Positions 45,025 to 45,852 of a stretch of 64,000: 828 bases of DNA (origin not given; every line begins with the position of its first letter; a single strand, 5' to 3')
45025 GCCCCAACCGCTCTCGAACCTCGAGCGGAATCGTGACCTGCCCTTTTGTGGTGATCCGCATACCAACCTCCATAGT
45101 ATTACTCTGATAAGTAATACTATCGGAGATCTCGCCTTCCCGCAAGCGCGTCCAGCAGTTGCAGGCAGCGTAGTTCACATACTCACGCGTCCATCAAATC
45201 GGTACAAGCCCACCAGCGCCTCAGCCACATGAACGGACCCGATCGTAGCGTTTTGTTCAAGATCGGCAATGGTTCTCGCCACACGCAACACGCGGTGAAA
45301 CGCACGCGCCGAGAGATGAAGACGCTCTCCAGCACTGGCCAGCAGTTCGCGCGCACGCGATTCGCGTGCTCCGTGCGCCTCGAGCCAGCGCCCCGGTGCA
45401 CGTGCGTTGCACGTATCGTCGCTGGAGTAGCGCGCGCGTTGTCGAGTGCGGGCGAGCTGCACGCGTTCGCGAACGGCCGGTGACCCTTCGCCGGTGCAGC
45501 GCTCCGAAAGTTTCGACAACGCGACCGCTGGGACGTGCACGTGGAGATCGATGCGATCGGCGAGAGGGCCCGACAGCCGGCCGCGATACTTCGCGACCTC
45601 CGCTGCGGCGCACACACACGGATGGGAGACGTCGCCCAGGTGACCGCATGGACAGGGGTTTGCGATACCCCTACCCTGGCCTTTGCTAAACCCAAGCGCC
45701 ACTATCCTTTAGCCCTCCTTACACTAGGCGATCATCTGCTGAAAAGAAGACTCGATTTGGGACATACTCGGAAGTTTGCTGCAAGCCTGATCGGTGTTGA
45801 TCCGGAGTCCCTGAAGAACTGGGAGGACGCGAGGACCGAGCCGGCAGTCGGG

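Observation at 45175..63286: Tandem island accretion at the 3' end of comM, marked by three displaced comM 3' relics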

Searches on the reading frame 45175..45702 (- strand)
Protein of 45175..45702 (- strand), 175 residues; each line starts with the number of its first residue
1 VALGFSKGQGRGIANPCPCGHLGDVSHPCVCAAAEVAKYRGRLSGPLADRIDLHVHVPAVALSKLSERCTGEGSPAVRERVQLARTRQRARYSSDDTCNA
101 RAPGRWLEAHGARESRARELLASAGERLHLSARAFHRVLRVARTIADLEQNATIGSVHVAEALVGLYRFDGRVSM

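Call 6: search_protein_families(library=pfam, proteins=[window:45175-45702:-], max_evalue=0.01)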
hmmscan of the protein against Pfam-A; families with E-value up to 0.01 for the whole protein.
window:45175-45702:- (175 aa): 2 families
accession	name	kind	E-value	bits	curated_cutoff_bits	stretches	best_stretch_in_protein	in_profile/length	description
PF13335.12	Mg_chelatase_C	-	8.9e-28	97.2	26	1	72-163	2-91/94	Magnesium chelatase, subunit ChlI C-terminal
PF01078.27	Mg_chelatase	-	4.1e-15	56.2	20.3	1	14-62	156-204/207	Magnesium chelatase, subunit ChlI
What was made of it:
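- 45175..45660 (-): Relic 1, a displaced comM 3' end (NPCPCGH... to a stop) in the position of the original end. Its stop abuts vapB. Pfam Mg_chelatase_C, E=9e-28 (call 6).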
